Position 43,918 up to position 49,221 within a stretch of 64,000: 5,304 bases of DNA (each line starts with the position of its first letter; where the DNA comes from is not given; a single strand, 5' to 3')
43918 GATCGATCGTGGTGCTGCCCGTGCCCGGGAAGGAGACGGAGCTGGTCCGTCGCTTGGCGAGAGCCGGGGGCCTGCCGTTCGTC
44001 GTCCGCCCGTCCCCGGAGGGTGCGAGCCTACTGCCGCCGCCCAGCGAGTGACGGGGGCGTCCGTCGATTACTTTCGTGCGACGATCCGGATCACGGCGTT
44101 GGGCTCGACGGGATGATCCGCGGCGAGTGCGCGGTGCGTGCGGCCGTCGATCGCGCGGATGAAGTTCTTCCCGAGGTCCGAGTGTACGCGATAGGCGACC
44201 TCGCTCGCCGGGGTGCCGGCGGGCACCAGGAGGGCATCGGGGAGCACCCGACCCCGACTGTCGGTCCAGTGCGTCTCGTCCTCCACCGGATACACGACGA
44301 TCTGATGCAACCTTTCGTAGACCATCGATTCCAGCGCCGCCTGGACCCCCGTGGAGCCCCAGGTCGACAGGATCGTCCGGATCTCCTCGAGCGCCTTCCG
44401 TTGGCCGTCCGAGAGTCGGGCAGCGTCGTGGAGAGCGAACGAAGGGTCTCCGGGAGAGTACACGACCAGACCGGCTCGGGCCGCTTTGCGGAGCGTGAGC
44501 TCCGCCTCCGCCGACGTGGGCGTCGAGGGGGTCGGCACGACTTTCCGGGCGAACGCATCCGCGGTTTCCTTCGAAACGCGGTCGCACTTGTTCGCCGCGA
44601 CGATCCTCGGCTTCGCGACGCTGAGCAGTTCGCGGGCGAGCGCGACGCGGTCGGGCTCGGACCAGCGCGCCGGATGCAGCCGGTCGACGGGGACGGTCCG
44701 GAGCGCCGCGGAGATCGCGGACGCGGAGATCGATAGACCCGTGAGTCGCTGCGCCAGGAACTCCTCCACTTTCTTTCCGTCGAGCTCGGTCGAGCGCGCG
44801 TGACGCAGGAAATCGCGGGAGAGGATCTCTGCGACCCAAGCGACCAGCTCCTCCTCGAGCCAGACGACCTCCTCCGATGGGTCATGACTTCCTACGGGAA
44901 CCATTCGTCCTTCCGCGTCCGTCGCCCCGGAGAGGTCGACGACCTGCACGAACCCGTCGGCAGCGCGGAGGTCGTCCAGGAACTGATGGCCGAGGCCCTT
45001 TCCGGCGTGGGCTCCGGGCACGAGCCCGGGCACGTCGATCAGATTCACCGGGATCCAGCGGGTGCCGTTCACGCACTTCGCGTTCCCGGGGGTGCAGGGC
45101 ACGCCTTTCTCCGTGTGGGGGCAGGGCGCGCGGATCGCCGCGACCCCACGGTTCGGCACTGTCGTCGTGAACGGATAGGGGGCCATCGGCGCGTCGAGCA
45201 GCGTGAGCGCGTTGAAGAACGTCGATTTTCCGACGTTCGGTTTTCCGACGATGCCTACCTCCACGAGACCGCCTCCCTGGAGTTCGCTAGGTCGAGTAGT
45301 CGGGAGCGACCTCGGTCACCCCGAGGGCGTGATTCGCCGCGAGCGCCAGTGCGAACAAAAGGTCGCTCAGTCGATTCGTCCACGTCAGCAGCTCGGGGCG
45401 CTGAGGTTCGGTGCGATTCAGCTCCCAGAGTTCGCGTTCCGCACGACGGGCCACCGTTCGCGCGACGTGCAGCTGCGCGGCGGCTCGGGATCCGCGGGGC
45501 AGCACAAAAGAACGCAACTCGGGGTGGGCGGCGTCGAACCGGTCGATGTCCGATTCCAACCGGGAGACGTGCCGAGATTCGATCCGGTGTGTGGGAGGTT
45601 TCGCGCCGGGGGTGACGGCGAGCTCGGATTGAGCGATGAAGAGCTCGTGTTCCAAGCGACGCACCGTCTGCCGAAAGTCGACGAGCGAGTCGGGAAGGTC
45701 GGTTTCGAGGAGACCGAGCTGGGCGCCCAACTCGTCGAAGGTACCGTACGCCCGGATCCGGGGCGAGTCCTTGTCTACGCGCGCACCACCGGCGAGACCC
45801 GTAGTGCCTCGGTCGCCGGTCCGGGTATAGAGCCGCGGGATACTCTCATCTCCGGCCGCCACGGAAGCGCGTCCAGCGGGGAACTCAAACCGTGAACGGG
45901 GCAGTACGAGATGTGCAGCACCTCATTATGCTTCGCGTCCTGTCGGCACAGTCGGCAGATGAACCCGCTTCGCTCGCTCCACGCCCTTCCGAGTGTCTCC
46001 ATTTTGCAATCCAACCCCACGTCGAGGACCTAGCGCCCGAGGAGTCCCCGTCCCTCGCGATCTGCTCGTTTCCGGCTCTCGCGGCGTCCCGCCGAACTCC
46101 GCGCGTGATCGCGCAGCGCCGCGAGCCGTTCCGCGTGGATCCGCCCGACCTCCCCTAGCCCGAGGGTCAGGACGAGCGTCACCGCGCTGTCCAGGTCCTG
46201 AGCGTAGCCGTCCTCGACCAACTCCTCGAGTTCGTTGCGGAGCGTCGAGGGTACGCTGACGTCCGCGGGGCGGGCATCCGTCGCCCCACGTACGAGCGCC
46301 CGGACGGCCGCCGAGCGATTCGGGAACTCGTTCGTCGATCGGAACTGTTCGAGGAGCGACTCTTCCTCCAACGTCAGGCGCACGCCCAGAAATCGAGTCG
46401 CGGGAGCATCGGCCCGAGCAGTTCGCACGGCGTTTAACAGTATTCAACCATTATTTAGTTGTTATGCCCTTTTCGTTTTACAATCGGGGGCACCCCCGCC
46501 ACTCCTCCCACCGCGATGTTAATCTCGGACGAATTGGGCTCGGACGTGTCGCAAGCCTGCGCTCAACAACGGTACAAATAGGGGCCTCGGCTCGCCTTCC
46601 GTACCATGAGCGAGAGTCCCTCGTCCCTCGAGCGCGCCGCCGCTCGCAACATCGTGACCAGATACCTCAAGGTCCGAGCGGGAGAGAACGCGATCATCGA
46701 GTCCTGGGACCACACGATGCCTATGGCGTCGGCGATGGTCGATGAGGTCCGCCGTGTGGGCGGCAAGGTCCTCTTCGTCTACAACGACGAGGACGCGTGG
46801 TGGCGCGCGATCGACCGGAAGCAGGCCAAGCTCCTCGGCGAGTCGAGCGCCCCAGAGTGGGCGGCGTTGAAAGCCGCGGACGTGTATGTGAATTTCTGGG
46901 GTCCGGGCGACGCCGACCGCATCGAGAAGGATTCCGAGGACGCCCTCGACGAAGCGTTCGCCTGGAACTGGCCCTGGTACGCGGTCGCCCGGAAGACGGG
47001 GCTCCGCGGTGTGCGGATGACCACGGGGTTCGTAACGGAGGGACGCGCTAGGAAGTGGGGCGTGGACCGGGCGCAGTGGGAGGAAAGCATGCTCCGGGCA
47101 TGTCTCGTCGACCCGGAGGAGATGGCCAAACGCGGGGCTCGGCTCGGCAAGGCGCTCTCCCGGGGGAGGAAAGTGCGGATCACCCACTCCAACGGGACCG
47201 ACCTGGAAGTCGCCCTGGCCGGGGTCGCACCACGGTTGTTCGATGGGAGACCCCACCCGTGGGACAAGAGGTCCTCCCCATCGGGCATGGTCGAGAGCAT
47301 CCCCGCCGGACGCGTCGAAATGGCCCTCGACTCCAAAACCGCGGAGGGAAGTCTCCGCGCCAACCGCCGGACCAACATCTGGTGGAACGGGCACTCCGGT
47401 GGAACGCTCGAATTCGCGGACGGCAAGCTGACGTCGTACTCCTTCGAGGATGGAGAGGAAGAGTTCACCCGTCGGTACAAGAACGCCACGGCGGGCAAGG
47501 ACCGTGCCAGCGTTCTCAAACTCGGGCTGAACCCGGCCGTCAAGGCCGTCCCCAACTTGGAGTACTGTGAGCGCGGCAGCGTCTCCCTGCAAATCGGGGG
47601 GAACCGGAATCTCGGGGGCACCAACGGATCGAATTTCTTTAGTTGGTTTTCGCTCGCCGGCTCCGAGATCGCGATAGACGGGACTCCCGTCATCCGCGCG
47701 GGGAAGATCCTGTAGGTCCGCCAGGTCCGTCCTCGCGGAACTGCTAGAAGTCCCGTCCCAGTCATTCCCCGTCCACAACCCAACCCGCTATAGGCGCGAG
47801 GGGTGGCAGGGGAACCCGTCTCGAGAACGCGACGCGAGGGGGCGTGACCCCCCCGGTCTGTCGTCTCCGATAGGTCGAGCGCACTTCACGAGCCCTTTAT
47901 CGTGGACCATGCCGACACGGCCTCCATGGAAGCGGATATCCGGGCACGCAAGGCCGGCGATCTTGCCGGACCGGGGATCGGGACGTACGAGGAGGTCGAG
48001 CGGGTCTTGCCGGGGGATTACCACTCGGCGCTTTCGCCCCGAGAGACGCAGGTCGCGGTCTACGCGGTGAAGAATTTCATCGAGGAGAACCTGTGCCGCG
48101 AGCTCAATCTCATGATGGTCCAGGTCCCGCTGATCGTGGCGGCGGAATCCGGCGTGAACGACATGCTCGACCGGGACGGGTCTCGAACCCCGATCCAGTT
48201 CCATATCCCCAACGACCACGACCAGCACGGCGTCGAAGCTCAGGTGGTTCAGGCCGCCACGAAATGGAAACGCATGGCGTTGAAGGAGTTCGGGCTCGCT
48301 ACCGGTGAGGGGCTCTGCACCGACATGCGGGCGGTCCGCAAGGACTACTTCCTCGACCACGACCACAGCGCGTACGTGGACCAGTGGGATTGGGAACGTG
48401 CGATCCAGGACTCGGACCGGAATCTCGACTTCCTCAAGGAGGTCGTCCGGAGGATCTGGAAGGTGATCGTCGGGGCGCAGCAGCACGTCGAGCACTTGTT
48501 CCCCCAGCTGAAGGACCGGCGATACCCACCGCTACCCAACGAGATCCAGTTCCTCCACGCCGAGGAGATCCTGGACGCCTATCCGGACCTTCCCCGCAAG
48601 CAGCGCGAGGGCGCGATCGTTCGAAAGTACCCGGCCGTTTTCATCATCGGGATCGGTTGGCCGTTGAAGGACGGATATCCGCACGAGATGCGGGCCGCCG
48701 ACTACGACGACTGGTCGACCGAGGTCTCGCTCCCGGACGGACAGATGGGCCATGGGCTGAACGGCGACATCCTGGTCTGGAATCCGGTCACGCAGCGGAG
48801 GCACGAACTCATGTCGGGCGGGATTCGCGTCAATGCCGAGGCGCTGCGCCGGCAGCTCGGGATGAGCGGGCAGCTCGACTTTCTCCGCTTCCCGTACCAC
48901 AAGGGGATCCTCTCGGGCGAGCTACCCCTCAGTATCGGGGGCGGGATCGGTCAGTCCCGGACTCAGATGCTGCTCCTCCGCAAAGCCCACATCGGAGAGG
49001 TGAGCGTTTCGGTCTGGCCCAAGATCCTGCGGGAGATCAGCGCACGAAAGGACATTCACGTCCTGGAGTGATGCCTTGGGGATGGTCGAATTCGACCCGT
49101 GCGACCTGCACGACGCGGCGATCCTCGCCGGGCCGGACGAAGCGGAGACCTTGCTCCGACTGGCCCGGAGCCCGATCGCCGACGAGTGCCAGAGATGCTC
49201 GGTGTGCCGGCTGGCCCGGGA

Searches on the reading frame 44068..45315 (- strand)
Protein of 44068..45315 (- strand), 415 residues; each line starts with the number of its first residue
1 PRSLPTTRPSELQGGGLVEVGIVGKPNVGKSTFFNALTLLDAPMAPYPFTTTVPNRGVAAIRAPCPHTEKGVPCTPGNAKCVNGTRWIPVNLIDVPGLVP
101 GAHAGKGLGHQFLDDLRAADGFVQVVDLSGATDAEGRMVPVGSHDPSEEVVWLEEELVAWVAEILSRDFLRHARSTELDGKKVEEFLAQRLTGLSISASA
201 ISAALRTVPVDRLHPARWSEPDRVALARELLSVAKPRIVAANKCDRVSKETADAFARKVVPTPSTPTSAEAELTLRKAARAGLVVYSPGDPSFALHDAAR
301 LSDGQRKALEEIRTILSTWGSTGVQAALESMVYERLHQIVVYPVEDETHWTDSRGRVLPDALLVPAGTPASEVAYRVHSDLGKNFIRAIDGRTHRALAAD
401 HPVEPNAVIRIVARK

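Call 75: search_protein_families(library=pfam, proteins=[window:44068-45315:-], max_evalue=0.00001)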
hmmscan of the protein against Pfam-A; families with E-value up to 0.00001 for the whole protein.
window:44068-45315:- (415 aa): 4 families
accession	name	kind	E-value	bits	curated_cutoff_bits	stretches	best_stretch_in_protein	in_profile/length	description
PF08438.16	YGR210-like_G4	-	3.8e-29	101.7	24.7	1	240-346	1-108/108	Obg-like GTPase YGR210-like, G4 motif-containing domain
PF01926.29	MMR_HSR1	-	1.9e-18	67.1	21.9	1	19-133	1-91/113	50S ribosome-binding GTPase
PF02421.24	FeoB_N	-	2.1e-06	27.8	27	0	19-54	2-37/156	Ferrous iron transport protein B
PF02824.27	TGS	-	3.1e-06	27.6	22.2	1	357-412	4-59/60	TGS domain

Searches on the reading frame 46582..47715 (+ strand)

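Call 75: search_protein_families(library=pfam, proteins=[window:46582-47715:+], max_evalue=0.00001)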
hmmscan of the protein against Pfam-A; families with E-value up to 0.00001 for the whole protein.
window:46582-47715:+ (377 aa): 1 family
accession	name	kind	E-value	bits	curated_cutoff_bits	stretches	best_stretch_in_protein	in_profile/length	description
PF02073.20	Peptidase_M29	-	9.8e-06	25.1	27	0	20-294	8-298/406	Thermophilic metalloprotease (M29)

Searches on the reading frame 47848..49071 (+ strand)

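Call 75: search_protein_families(library=pfam, proteins=[window:47848-49071:+], max_evalue=0.00001)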
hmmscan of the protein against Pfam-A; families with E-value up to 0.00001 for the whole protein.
window:47848-49071:+ (407 aa): 1 family
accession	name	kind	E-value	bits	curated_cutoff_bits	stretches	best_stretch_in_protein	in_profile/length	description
PF03590.20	AsnA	-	2.8e-84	282.9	27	1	68-316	1-227/228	Aspartate-ammonia ligase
